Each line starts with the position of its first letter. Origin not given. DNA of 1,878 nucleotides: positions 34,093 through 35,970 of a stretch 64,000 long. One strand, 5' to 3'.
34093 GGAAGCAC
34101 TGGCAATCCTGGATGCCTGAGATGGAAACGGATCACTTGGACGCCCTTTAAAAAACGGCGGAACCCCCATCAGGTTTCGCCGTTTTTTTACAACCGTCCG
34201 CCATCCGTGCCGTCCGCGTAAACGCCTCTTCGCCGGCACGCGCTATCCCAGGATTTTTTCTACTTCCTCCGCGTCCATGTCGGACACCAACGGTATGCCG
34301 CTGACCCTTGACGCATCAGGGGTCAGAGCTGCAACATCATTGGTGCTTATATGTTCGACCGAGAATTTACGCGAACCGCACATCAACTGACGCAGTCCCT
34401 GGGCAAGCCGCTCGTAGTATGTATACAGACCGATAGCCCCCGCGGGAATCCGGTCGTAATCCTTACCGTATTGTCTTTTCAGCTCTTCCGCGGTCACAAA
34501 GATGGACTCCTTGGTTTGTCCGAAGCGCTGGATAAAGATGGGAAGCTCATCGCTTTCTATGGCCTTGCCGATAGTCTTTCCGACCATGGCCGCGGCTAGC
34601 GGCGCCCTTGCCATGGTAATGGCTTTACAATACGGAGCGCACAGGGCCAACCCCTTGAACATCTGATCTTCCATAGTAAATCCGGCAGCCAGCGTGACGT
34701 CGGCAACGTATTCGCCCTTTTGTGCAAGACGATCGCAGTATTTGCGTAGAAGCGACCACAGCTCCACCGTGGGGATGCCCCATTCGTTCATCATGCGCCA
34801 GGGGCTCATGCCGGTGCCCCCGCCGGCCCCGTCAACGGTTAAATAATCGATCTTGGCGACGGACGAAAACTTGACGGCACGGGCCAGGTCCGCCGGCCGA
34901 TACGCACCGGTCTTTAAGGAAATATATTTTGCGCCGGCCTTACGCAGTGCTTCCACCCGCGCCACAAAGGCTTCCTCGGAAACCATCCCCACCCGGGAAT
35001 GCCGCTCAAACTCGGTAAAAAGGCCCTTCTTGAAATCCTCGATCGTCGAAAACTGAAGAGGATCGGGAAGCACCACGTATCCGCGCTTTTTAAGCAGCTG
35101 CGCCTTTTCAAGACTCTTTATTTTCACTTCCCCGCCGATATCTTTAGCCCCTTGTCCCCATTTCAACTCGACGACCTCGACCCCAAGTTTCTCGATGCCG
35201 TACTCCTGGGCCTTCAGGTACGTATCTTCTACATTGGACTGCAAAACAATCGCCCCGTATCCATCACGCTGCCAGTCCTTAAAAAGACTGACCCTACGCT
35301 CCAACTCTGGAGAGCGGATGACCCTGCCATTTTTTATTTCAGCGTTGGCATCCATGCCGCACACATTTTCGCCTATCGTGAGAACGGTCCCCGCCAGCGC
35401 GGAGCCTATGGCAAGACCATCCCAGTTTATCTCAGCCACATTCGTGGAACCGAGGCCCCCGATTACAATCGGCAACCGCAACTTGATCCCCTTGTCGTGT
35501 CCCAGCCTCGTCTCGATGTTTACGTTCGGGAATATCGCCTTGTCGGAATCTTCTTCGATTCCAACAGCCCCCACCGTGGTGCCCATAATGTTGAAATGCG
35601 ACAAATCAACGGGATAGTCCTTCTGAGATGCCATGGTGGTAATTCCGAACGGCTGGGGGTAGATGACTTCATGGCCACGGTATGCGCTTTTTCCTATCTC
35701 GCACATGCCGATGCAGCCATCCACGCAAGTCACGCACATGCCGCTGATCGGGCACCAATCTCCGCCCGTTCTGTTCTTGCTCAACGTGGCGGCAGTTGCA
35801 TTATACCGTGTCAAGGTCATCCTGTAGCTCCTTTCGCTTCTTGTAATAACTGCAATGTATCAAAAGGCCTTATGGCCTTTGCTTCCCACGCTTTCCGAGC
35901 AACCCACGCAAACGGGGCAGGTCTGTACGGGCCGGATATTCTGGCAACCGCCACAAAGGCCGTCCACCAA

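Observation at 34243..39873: Sigma-54 operon coupling a NuoE/NuoF-type flavoprotein module to a stand-alone GltB-type FMN subunit: candidate NADH/ferredoxin-linked (possibly bifurcating) glutamate-synthase-like enzyme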

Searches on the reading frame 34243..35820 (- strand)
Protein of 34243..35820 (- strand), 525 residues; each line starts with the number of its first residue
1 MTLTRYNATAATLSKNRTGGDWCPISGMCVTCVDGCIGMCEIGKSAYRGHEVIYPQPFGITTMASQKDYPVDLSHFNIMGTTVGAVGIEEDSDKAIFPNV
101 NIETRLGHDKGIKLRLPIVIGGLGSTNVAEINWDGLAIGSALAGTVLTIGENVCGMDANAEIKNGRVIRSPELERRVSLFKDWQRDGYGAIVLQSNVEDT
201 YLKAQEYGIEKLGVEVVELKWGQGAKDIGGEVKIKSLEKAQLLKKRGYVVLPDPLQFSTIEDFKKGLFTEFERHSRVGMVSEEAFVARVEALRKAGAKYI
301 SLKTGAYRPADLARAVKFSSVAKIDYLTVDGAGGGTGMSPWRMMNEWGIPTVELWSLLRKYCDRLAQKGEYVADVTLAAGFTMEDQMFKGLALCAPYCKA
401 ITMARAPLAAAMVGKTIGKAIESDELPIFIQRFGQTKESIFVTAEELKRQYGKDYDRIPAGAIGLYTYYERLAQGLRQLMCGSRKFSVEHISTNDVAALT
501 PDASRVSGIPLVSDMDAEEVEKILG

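Call 3: search_protein_families(library=pfam, proteins=[window:34243-35820:-], max_evalue=0.01)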
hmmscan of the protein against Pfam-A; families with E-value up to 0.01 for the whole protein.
window:34243-35820:- (525 aa): 1 family
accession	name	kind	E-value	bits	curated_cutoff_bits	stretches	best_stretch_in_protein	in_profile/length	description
PF01645.23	Glu_synthase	-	3.1e-09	36.9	20.4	1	279-395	185-298/369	Conserved region in glutamate synthase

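Call 5: search_protein_families(library=ncbifam, proteins=[window:34243-35820:-], max_evalue=0.01)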
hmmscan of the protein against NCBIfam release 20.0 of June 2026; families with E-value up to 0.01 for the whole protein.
window:34243-35820:- (525 aa): 0 families

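Call 7: search_solved_structures(query=window:34243-35820:-, max_evalue=1, show_alignments=2)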
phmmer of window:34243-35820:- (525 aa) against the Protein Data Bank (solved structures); distinct sequences matched with E-value up to 1: 7.
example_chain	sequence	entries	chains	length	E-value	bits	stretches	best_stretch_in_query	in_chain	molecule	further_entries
5t7x_A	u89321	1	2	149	0.088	14.6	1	357-411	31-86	Epstein-Barr nuclear antigen 1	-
6npp_B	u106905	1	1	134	0.65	11.7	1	357-411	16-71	EBNA1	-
1vhi_A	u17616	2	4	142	0.68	11.7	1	357-411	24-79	EPSTEIN BARR VIRUS NUCLEAR ANTIGEN-1 | Epstein-Barr nuclear antigen 1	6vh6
6npi_A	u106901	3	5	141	0.68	11.6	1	357-411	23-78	Epstein-Barr nuclear antigen 1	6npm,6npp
1b3t_A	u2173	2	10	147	0.73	11.5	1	357-411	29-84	PROTEIN (NUCLEAR PROTEIN EBNA1) | Epstein-Barr nuclear antigen 1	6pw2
5wmf_A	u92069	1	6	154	0.82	11.4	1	357-411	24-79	Epstein-Barr nuclear antigen 1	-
8dlf_A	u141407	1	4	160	0.88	11.3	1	357-411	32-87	Epstein-Barr nuclear antigen 1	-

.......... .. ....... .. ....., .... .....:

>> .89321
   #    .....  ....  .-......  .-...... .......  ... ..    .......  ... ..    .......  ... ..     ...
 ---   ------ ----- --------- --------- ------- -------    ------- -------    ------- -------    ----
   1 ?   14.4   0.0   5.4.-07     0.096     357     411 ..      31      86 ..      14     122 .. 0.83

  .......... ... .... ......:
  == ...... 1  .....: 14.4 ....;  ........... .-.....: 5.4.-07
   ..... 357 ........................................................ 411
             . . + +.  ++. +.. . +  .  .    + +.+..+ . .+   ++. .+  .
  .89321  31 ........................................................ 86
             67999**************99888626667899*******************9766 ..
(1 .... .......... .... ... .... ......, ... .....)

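Call 8: find_homologous_proteins(query=window:34243-35820:-)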
Query window:34243-35820:- (525 aa): 8000 proteins with E <= 0.001 among 8000 candidates; the best 120 are listed.
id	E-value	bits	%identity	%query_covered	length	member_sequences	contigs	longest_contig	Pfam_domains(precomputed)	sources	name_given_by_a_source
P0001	0.0e+0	1101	90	100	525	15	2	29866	PF01645.24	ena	-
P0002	0.0e+0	1057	86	100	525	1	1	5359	PF01645.24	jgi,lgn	jgi:glutamate synthase domain-containing protein 2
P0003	0.0e+0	1055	85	100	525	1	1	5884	PF01645.24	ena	-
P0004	0.0e+0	1055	85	100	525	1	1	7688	PF01645.24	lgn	-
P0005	0.0e+0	1051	85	100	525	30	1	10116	PF01645.24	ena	-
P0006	0.0e+0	1048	84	100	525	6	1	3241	PF01645.24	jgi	jgi:hypothetical protein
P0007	0.0e+0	1046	85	100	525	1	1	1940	PF01645.24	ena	-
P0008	0.0e+0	1046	84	100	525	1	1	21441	PF01645.24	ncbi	ncbi:MAG: FMN-binding glutamate synthase family protein [bacterium]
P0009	0.0e+0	1043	85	100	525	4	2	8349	PF01645.24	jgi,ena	-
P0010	0.0e+0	1036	84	100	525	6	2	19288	PF01645.24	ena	-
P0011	0.0e+0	1035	83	100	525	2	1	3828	PF01645.24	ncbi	-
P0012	0.0e+0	1035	83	100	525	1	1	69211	PF01645.24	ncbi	ncbi:MAG: FMN-binding glutamate synthase family protein [bacterium]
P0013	0.0e+0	1033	84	100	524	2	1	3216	PF01645.24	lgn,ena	-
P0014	0.0e+0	1029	82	100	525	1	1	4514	PF01645.24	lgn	-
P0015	0.0e+0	1027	82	100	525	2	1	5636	PF01645.24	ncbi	-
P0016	0.0e+0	1018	82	100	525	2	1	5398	PF01645.24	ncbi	-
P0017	0.0e+0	1016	82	100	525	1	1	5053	PF01645.24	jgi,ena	-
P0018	0.0e+0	1014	82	100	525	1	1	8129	PF01645.24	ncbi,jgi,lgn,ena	-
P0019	1.8e-297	1005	81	100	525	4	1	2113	PF01645.24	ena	-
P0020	2.7e-297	1004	81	100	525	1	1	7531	PF01645.24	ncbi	-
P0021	5.8e-297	1003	81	100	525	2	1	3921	PF01645.24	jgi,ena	-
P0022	6.6e-297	1003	82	100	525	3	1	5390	PF01645.24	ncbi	ncbi:MAG: FMN-binding glutamate synthase family protein [Dehalococcoidia bacterium]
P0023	8.4e-297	1003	81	100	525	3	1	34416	PF01645.24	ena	-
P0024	2.1e-296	1002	81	100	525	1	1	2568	PF01645.24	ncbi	-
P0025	3.4e-296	1001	81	100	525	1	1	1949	PF01645.24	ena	-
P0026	7.4e-296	1000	81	100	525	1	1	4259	PF01645.24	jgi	jgi:glutamate synthase domain-containing protein 2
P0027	5.9e-295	997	81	100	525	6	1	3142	PF01645.24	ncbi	-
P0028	6.0e-295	997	81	100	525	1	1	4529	PF01645.24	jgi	-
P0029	2.3e-294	995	81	100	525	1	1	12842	PF01645.24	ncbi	-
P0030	2.7e-294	995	80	100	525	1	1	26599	PF01645.24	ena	-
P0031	1.5e-293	992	85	95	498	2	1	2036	PF01645.24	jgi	jgi:hypothetical protein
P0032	1.9e-293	992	80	100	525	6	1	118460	PF01645.24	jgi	-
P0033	4.2e-293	991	81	100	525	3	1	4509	PF01645.24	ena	-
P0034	6.4e-293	990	80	100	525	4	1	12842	PF01645.24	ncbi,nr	ncbi:MAG: FMN-binding glutamate synthase family protein [Planctomycetota bacterium]|nr:FMN-binding g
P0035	7.1e-293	990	79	100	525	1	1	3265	PF01645.24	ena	-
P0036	1.1e-292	989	80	100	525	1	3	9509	PF01645.24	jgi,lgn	-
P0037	7.5e-292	987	80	99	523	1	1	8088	PF01645.24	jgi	jgi:glutamate synthase domain-containing protein 2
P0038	7.8e-292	986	80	99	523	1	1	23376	PF01645.24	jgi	jgi:glutamate synthase domain-containing protein 2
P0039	1.9e-291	985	79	100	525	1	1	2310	PF01645.24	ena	-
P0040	1.7e-290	982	79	100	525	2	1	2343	PF01645.24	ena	-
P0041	4.5e-290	981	79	100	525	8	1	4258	PF01645.24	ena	-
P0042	1.1e-289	979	79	100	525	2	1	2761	PF01645.24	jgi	-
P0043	1.6e-289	979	79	100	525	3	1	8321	PF01645.24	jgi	-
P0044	7.4e-289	977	78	100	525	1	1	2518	PF01645.24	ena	-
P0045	7.6e-289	977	80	100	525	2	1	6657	PF01645.24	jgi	-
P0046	8.6e-289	976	79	100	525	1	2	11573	PF01645.24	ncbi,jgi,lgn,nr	ncbi:MAG: FMN-binding glutamate synthase family protein [Planctomycetota bacterium]|nr:MAG: FMN-bind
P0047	1.0e-288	976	80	100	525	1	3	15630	PF01645.24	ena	-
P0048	1.9e-288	975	78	100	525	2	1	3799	PF01645.24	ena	-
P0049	2.4e-288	975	80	100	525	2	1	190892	PF01645.24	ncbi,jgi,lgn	-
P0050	2.5e-288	975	79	100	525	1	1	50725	PF01645.24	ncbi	-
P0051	8.4e-288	973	80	100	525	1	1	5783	PF01645.24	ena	-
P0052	1.0e-287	973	80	100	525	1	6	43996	PF01645.24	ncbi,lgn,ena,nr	ncbi:MAG: FMN-binding glutamate synthase family protein [Chloroflexi bacterium]|nr:FMN-binding gluta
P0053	1.2e-287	973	78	100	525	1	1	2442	PF01645.24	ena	-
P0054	1.8e-287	972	79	100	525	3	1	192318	PF01645.24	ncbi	-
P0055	3.3e-287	971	79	100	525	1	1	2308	PF01645.24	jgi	-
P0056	5.7e-287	970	78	100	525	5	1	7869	PF01645.24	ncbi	-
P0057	9.4e-287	970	79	100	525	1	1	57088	PF01645.24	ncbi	-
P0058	1.4e-286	969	79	100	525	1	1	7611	PF01645.24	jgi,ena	-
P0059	2.4e-286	968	78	100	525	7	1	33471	PF01645.24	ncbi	-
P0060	4.9e-286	967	79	100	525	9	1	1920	PF01645.24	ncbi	-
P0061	9.7e-286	966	79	100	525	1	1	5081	PF01645.24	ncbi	-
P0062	1.1e-285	966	78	100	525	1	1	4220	PF01645.24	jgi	jgi:hypothetical protein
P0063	1.6e-285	966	78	100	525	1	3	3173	PF01645.24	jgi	jgi:glutamate synthase domain-containing protein 2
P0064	2.0e-285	965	79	100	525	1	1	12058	PF01645.24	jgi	-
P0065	2.0e-285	965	78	100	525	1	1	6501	PF01645.24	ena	-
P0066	2.1e-285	965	78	100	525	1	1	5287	PF01645.24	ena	-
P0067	2.2e-285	965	80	100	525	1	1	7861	PF01645.24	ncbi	ncbi:glutamate synthase-related protein [Chloroflexota bacterium]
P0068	3.3e-285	965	78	100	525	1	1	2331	PF01645.24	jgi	jgi:glutamate synthase domain-containing protein 2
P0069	7.8e-285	963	78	100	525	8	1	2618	PF01645.24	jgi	jgi:hypothetical protein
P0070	8.2e-285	963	78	100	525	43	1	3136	PF01645.24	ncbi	-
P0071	1.0e-284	963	78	100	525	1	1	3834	PF01645.24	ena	-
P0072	1.1e-284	963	79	100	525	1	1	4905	PF01645.24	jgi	-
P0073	1.2e-284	963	85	93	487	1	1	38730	PF01645.24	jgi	-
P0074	1.5e-284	962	78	100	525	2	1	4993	PF01645.24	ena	-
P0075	1.7e-284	962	78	100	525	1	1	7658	PF01645.24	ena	-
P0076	9.4e-284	960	78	100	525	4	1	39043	PF01645.24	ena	-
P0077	1.1e-283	960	77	100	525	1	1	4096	PF01645.24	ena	-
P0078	1.5e-283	959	78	100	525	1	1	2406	PF01645.24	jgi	-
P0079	2.4e-283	958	78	100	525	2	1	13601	PF01645.24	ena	-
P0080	2.7e-283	958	79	100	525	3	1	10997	PF01645.24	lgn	-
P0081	2.8e-283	958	78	100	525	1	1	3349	PF01645.24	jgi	jgi:glutamate synthase domain-containing protein 2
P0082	3.4e-283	958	76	100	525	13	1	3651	PF01645.24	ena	-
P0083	4.2e-283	958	77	100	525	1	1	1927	PF01645.24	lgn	-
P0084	4.7e-283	957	78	100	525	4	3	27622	PF01645.24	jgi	jgi:glutamate synthase domain-containing protein 2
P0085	5.1e-283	957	78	100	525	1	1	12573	PF01645.24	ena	-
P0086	5.2e-283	957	78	100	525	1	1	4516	PF01645.24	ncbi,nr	ncbi:MAG: FMN-binding glutamate synthase family protein [Dehalococcoidia bacterium]|nr:FMN-binding g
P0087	8.9e-283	957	78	100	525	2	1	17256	PF01645.24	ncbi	-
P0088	9.0e-283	957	78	100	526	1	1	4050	PF01645.24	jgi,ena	-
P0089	1.7e-282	956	78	100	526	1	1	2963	PF01645.24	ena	-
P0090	1.8e-282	956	78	100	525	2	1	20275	PF01645.24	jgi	-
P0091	1.9e-282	955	78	100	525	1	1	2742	PF01645.24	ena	-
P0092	2.4e-282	955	78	100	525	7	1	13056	PF01645.24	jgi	jgi:glutamate synthase domain-containing protein 2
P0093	3.1e-282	955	78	100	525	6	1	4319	PF01645.24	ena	-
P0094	4.2e-282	954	78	100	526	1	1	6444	PF01645.24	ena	-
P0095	4.2e-282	954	78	100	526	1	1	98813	PF01645.24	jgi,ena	-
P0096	6.7e-282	954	77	100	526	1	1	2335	PF01645.24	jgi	-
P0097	6.9e-282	954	78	100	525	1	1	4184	PF01645.24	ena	-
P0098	7.2e-282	954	77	100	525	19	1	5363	PF01645.24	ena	-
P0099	8.3e-282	953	77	100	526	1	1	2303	PF01645.24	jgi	jgi:glutamate synthase domain-containing protein 2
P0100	9.3e-282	953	78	100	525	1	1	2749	PF01645.24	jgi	-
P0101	9.5e-282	953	78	100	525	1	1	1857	PF01645.24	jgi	-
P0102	1.3e-281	953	77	100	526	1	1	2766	PF01645.24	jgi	-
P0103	1.7e-281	952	77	100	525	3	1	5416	PF01645.24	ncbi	-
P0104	1.7e-281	952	77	100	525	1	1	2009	PF01645.24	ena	-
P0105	1.7e-281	952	77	100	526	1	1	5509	PF01645.24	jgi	-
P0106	6.8e-281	950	77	100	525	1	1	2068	PF01645.24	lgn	-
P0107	8.4e-281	950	78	100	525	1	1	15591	PF01645.24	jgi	-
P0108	8.6e-281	950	78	100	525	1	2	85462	PF01645.24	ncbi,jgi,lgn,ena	-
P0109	9.5e-281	950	78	100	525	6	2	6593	PF01645.24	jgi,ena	-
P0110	1.0e-280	950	77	100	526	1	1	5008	PF01645.24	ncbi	-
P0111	1.1e-280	950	77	100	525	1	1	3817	PF01645.24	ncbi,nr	ncbi:MAG: FMN-binding glutamate synthase family protein [Chloroflexi bacterium]|nr:FMN-binding gluta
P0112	1.2e-280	950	77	100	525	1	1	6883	PF01645.24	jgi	jgi:hypothetical protein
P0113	1.4e-280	949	78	100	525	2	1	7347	PF01645.24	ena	-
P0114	1.6e-280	949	76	100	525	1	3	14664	PF01645.24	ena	-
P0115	2.1e-280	949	77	100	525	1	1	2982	PF01645.24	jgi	-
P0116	2.1e-280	949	77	100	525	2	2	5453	PF01645.24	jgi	-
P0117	2.2e-280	949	78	100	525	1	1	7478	PF01645.24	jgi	jgi:glutamate synthase domain-containing protein 2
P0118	2.4e-280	949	78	100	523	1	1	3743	PF01645.24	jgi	jgi:hypothetical protein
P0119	2.5e-280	948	77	100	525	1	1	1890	PF01645.24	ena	-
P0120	2.8e-280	948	78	100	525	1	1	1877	PF01645.24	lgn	-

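Call 12: find_encoding_contigs(protein=P0032, flank=10000, max_places=2)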
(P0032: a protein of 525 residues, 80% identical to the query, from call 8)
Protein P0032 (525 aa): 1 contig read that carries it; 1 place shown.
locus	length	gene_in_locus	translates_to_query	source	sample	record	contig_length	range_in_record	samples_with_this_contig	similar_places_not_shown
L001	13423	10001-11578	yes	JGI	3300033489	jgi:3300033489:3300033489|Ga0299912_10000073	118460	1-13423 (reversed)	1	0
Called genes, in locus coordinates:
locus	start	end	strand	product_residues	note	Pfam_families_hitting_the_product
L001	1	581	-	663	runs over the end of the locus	PF00890:FAD_binding_2 (weak), PF01266:DAO (faint), PF07992:Pyr_redox_2 (faint), PF12831:FAD_oxidored, PF13450:NAD_binding_8 (faint), PF12797:Fer4_2 (faint), PF12837:Fer4_6 (faint), PF12838:Fer4_7 (weak), +5 more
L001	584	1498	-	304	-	PF02754:CCG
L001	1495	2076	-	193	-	PF25160:LdpA_Fe-S-bd (faint), PF13183:Fer4_8, PF13237:Fer4_10 (faint), PF12838:Fer4_7 (weak), PF13187:Fer4_9, PF13534:Fer4_17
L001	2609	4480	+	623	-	PF02743:dCache_1, PF17201:Cache_3-Cache_2 (faint), PF00672:HAMP, PF00512:HisKA, PF02518:HATPase_c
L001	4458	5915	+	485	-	PF00072:Response_reg, PF00158:Sigma54_activat, PF14532:Sigma54_activ_2, PF07728:AAA_5 (weak), PF25601:AAA_lid_14, PF02954:HTH_8, PF13556:HTH_30 (weak)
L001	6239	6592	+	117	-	-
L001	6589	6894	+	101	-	-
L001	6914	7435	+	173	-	PF01257:2Fe-2S_thioredx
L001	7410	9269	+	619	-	PF01257:2Fe-2S_thioredx (weak), PF01512:Complex1_51K, PF10531:SLBB (weak), PF10589:NADH_4Fe-4S, PF00037:Fer4 (weak), PF12837:Fer4_6 (weak), PF12838:Fer4_7 (weak), PF13237:Fer4_10 (weak), +1 more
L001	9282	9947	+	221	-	PF13510:Fer2_4, PF13237:Fer4_10 (faint)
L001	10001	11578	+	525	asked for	PF01645:Glu_synthase (weak)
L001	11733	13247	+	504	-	PF08903:DUF1846, PF20921:DUF1846_C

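Call 13: find_encoding_contigs(protein=P0052, flank=10000, max_places=2)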
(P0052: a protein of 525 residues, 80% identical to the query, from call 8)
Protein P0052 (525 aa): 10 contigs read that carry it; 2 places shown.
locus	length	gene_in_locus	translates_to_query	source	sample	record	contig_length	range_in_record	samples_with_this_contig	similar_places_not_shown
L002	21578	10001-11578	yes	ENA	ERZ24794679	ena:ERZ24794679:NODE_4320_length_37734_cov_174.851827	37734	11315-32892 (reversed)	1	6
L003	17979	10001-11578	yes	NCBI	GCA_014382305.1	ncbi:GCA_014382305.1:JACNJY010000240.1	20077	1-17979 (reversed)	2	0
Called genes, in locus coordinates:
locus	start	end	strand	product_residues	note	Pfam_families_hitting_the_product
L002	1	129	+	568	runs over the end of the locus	PF01926:MMR_HSR1, PF02421:FeoB_N, PF07670:Gate, PF07664:FeoB_C, PF07670:Gate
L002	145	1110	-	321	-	-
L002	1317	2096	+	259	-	PF01553:Acyltransferase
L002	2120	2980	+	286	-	PF02401:LYTB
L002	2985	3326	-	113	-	PF11969:DcpS_C, PF01230:HIT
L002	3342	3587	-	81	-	PF01037:AsnC_trans_reg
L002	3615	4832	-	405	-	PF02515:CoA_transf_3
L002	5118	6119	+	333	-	PF08461:WHD_RNase_R, PF01995:NRD1_2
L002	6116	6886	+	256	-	PF00977:His_biosynth, PF01207:Dus (weak), PF02581:TMP-TENI (faint), PF03060:NMO (faint), PF05690:ThiG (faint)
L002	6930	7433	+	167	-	PF01257:2Fe-2S_thioredx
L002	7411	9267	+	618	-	PF01512:Complex1_51K, PF10589:NADH_4Fe-4S, PF12797:Fer4_2 (faint), PF00037:Fer4 (weak), PF12838:Fer4_7 (weak), PF13237:Fer4_10 (weak), PF14697:Fer4_21 (weak), PF00037:Fer4 (weak), +1 more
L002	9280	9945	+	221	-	PF13510:Fer2_4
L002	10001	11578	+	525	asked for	PF01645:Glu_synthase (weak)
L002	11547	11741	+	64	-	-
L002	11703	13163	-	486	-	-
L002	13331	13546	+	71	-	-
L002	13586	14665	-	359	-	PF00037:Fer4 (weak), PF13187:Fer4_9 (weak), PF13237:Fer4_10, PF14697:Fer4_21, PF00037:Fer4, PF12797:Fer4_2 (weak), PF12837:Fer4_6 (weak), PF12838:Fer4_7 (weak)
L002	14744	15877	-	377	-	PF00561:Abhydrolase_1, PF12146:Hydrolase_4, PF12697:Abhydrolase_6 (faint)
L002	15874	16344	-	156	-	PF03358:FMN_red (faint), PF12641:Flavodoxin_3, PF12724:Flavodoxin_5, PF00258:Flavodoxin_1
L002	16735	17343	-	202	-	PF01209:Ubie_methyltran, PF13489:Methyltransf_23, PF13847:Methyltransf_31, PF08241:Methyltransf_11, PF08242:Methyltransf_12, PF13649:Methyltransf_25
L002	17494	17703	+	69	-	-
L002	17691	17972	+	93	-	-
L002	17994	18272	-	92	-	-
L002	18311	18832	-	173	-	-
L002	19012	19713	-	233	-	PF18728:HEPN_AbiV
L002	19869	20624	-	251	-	PF01541:GIY-YIG (faint)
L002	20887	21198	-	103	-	PF13744:HTH_37, PF13443:HTH_26 (weak), PF01381:HTH_3, PF13560:HTH_31 (weak)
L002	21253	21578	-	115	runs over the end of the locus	PF05973:Gp49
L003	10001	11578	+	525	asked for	PF01645:Glu_synthase (weak)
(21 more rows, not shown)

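Call 14: find_encoding_contigs(protein=P0034, flank=10000, max_places=2)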
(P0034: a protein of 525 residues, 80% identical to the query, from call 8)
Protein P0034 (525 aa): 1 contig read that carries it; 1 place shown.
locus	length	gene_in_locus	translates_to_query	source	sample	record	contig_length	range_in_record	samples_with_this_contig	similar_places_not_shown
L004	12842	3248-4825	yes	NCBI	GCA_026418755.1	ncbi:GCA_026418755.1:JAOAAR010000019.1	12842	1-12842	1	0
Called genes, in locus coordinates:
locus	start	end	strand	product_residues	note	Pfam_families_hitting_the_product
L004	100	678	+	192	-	PF01257:2Fe-2S_thioredx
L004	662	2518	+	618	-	PF01257:2Fe-2S_thioredx (weak), PF01512:Complex1_51K, PF10531:SLBB (weak), PF10589:NADH_4Fe-4S, PF00037:Fer4, PF12837:Fer4_6 (weak), PF13237:Fer4_10, PF14697:Fer4_21, +4 more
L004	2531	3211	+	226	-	PF13510:Fer2_4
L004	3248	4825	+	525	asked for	PF01645:Glu_synthase (faint)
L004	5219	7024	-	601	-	PF02730:AFOR_N, PF01314:AFOR_C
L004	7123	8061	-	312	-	PF00152:tRNA-synt_2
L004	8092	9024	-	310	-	-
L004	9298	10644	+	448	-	PF06739:SBBP (faint)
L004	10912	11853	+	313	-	PF20030:bpMoxR, PF07726:AAA_3, PF07728:AAA_5, PF00004:AAA (weak), PF17863:AAA_lid_2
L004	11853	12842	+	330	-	?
